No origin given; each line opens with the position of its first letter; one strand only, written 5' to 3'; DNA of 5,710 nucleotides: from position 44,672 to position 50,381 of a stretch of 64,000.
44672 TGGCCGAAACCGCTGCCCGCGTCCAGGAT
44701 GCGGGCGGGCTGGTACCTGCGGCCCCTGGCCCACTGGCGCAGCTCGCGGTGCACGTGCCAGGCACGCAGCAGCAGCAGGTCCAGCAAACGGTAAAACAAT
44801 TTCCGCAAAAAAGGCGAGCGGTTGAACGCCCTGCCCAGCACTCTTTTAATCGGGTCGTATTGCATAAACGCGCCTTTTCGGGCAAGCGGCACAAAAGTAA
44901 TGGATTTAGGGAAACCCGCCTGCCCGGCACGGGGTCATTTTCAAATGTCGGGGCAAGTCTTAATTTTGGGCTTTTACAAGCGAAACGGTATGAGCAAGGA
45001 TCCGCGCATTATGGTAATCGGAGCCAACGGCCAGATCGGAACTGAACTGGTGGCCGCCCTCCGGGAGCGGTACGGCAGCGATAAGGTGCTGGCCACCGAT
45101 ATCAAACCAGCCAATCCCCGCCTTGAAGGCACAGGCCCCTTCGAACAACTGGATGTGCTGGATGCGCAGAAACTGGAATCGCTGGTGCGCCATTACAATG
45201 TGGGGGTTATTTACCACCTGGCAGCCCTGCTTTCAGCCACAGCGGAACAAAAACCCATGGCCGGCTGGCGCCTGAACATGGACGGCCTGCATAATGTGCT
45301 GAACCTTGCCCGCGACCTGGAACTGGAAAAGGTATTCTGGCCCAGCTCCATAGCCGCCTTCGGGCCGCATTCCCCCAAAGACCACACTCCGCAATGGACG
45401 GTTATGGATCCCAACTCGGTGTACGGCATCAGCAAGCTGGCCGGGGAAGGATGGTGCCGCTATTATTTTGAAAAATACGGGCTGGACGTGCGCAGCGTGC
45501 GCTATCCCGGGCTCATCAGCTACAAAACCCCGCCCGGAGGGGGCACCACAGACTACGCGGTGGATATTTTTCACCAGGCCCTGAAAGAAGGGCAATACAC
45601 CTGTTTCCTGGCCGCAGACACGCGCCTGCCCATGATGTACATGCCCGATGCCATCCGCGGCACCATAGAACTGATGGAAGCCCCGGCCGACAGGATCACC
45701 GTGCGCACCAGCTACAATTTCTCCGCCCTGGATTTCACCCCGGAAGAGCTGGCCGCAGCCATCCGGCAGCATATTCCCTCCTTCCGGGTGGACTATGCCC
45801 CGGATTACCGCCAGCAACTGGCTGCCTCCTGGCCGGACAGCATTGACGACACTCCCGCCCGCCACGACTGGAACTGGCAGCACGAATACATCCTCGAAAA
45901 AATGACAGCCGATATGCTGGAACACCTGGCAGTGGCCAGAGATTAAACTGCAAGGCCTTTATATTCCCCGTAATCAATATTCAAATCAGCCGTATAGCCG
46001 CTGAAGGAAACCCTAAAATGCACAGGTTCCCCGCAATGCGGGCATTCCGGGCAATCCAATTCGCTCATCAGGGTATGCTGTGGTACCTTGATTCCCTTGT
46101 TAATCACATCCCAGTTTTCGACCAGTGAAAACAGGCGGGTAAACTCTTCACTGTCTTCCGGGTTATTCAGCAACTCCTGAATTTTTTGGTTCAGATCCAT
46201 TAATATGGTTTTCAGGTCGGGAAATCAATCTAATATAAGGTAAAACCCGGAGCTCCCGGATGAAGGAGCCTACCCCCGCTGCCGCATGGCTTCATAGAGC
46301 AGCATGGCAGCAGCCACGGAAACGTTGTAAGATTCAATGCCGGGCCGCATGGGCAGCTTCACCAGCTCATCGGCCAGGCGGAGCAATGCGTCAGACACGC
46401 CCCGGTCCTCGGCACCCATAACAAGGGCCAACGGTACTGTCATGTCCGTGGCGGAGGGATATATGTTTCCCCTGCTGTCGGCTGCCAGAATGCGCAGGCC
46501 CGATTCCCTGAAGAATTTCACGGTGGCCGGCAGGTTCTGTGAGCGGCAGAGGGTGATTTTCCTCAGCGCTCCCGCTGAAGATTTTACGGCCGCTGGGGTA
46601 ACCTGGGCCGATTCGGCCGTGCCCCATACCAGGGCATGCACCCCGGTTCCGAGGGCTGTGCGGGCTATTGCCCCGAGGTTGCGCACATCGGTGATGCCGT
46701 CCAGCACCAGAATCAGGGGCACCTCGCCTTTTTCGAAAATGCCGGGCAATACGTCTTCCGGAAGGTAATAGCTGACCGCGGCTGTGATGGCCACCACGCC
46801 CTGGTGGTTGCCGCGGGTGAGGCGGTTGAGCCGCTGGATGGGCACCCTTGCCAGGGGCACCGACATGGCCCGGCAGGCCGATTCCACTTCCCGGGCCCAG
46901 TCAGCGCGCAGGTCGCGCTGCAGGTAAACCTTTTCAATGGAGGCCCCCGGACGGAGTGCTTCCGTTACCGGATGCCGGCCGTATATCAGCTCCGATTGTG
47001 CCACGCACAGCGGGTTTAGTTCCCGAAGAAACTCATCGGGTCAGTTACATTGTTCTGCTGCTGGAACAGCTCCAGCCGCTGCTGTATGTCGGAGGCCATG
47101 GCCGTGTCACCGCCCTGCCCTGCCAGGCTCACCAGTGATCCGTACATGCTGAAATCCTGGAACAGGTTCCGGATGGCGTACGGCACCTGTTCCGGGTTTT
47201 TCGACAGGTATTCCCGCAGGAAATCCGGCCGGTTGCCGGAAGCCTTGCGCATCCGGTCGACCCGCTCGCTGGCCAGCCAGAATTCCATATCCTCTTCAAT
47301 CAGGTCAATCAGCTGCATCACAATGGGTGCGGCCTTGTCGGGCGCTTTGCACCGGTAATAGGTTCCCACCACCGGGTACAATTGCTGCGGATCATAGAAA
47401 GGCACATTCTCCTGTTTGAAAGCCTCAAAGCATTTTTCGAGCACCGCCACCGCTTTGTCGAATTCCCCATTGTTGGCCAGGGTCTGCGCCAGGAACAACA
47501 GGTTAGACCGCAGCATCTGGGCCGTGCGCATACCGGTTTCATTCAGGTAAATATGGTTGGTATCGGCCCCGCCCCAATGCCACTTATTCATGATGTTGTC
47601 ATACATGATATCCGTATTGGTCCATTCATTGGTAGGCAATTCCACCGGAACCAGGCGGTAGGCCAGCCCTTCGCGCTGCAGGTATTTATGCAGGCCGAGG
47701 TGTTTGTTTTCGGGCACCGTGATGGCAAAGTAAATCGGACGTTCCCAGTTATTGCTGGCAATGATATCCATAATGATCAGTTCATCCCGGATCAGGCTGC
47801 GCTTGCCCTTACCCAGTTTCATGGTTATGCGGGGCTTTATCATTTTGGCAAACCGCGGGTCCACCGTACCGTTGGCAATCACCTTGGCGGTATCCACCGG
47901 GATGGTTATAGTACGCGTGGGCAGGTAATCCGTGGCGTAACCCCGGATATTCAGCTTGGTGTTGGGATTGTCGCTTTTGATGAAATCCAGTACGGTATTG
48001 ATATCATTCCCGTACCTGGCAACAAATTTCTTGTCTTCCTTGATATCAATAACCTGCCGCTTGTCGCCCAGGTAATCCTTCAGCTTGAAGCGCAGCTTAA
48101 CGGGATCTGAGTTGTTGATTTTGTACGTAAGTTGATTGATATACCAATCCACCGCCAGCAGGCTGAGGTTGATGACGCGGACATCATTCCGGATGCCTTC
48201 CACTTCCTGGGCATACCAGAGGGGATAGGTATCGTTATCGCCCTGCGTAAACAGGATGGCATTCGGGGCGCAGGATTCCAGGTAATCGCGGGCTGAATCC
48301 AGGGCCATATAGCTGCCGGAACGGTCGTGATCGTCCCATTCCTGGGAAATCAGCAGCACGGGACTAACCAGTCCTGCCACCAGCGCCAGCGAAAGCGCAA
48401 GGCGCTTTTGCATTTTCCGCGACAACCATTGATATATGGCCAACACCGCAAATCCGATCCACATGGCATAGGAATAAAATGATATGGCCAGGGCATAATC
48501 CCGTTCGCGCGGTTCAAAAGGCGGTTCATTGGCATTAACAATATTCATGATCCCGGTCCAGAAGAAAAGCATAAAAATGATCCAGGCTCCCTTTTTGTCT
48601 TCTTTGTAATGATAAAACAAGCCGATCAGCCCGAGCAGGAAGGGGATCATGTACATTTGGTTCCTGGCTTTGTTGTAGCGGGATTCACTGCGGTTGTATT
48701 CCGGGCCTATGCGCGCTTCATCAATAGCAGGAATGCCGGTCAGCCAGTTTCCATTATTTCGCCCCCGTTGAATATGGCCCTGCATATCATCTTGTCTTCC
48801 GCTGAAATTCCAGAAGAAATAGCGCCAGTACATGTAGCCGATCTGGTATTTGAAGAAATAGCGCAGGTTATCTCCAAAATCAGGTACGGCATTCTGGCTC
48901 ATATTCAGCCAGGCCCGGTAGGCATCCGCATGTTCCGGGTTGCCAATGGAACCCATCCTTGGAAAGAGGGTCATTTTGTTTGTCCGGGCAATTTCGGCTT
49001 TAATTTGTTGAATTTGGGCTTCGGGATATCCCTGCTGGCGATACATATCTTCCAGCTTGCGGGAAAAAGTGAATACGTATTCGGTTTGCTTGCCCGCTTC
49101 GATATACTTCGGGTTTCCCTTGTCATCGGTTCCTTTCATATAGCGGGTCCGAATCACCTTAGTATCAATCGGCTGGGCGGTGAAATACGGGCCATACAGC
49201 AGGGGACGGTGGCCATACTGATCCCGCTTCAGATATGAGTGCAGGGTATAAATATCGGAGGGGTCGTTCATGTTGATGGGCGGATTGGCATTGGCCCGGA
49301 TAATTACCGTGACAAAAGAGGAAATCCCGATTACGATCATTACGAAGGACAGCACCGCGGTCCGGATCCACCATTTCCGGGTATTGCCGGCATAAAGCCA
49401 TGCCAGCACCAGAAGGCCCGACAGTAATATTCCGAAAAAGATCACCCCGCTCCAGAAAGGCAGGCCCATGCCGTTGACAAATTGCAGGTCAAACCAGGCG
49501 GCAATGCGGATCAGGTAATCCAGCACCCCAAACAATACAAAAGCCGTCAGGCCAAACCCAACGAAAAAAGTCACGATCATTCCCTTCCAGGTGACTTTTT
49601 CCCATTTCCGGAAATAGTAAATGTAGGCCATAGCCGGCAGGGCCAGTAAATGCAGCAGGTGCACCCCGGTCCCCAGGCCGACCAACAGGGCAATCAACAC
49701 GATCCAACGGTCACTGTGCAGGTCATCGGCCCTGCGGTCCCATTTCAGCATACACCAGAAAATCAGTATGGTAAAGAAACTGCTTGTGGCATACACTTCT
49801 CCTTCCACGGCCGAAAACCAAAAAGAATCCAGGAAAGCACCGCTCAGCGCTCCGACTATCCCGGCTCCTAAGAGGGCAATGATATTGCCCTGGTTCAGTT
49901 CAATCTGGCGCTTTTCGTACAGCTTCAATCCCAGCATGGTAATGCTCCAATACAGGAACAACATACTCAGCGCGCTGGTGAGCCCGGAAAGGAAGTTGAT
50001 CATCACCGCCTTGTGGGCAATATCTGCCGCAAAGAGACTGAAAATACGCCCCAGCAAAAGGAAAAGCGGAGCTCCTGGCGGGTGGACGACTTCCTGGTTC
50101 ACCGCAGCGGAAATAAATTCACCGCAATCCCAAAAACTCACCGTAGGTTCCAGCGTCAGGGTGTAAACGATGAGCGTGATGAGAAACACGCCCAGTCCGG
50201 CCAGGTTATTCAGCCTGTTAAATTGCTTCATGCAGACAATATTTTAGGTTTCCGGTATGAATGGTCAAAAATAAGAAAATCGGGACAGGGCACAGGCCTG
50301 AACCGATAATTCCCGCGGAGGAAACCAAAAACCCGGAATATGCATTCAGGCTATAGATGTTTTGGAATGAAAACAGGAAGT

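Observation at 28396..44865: Strand-mosaic glycan-modification locus wrapped around a giant T9SS cargo gene: candidate cargo-dedicated glycosylation/sulfation system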

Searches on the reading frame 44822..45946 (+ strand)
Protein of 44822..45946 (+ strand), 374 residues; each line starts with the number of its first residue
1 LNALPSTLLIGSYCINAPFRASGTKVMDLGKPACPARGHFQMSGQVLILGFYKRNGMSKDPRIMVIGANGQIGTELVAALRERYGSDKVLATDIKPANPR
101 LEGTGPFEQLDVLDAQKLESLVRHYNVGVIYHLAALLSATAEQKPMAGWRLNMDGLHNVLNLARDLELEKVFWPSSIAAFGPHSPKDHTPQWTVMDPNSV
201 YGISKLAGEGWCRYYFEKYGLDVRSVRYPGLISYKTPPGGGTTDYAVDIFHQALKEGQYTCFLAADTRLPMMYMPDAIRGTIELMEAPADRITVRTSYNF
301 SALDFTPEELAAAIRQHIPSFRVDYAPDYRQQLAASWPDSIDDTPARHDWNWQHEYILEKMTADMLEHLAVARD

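Call 6: search_protein_families(library=pfam, proteins=[window:44822-45946:+], max_evalue=0.001)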
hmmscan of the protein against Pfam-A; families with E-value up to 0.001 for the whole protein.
window:44822-45946:+ (374 aa): 6 families
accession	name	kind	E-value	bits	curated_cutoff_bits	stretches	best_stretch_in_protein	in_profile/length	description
PF01370.27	Epimerase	-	9.5e-29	100.9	20.9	1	63-290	1-230/240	NAD dependent epimerase/dehydratase family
PF16363.11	GDP_Man_Dehyd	-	4.1e-18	66.4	27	1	64-228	1-180/332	GDP-mannose 4,6 dehydratase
PF04321.23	RmlD_sub_bind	-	1.6e-14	54.1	27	1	62-219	2-143/287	RmlD substrate binding domain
PF07993.18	NAD_binding_4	-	1.4e-08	34.7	20.1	1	116-268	80-245/258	Male sterility protein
PF01073.25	3Beta_HSD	-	5e-08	32.7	22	1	64-187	1-127/280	3-beta hydroxysteroid dehydrogenase/isomerase family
PF02719.21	Polysacc_synt_2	-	7.3e-08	32.4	20.2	1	63-178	1-130/293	Polysaccharide biosynthesis protein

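Call 78: search_protein_families(library=pfam, proteins=[window:44990-45946:+], max_evalue=0.0001)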
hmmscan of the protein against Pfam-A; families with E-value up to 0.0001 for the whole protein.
window:44990-45946:+ (318 aa): 6 families
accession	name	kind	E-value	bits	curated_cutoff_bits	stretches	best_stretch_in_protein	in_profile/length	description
PF01370.27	Epimerase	-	5.9e-29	101.6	20.9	1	7-234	1-230/240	NAD dependent epimerase/dehydratase family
PF16363.11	GDP_Man_Dehyd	-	2.2e-18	67.2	27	1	8-172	1-180/332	GDP-mannose 4,6 dehydratase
PF04321.23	RmlD_sub_bind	-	1e-14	54.7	27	1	6-163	2-143/287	RmlD substrate binding domain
PF07993.18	NAD_binding_4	-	8.2e-09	35.4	20.1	1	59-212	79-245/258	Male sterility protein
PF01073.25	3Beta_HSD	-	3.5e-08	33.2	22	1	8-131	1-127/280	3-beta hydroxysteroid dehydrogenase/isomerase family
PF02719.21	Polysacc_synt_2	-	4.1e-08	33.2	20.2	1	7-123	1-131/293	Polysaccharide biosynthesis protein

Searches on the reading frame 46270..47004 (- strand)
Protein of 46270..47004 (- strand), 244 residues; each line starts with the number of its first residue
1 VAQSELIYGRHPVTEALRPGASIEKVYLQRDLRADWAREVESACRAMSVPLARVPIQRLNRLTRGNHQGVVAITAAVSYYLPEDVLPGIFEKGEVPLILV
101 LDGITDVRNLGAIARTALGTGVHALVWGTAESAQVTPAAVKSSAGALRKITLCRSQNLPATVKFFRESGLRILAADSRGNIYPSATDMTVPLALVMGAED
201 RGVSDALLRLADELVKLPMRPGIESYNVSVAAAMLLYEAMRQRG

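Call 7: search_protein_families(library=pfam, proteins=[window:46270-47004:-], max_evalue=0.001)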
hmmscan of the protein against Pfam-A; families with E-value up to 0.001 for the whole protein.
window:46270-47004:- (244 aa): 2 families
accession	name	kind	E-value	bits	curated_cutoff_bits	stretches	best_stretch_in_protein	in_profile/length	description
PF00588.24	SpoU_methylase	-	5.9e-35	120.9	29.7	1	97-237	2-142/142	SpoU rRNA Methylase family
PF08032.17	SpoU_sub_bind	-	9.6e-17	61.5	22.8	1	6-79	1-75/76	RNA 2'-O ribose methyltransferase substrate binding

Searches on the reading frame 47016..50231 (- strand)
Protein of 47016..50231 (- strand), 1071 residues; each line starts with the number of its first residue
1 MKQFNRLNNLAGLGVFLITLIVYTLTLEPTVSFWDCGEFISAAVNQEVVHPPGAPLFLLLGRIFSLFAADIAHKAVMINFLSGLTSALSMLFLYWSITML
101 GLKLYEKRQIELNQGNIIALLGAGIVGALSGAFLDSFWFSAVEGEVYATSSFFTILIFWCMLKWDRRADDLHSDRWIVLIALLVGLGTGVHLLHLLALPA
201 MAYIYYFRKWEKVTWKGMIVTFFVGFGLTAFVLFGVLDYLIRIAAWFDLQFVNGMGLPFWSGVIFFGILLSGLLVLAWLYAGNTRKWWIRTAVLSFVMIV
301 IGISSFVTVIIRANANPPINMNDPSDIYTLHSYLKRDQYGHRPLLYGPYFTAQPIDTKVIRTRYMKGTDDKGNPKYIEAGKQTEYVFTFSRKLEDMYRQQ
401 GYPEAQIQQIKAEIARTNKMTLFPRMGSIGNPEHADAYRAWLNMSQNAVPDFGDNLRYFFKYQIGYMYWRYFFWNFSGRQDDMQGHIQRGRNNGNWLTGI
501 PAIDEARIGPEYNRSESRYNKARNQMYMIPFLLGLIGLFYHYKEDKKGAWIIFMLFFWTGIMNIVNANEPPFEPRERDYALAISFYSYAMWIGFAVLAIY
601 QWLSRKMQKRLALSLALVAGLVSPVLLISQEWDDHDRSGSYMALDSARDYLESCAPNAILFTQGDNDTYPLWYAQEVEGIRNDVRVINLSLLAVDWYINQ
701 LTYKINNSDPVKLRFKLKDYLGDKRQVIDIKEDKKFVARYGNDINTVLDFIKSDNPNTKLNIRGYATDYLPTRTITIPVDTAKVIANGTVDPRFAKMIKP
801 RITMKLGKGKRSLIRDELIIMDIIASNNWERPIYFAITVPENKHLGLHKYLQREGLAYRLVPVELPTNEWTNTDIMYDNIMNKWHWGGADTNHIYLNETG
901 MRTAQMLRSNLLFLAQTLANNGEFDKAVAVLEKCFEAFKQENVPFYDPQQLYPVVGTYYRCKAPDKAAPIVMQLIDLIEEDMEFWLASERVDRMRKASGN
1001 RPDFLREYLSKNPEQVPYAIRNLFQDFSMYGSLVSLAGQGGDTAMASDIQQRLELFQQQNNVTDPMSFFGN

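Call 7: search_protein_families(library=pfam, proteins=[window:47016-50231:-], max_evalue=0.001)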
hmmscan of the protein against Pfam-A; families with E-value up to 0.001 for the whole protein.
window:47016-50231:- (1071 aa): 2 families
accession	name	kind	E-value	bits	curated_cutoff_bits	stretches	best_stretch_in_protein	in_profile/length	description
PF11028.14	TMEM260-like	-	2.1e-67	226.8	24.2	1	35-213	1-178/179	Protein O-mannosyl-transferase TMEM260-like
PF13428.12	TPR_14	-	0.00027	21.8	23.5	0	911-940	4-33/44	Tetratricopeptide repeat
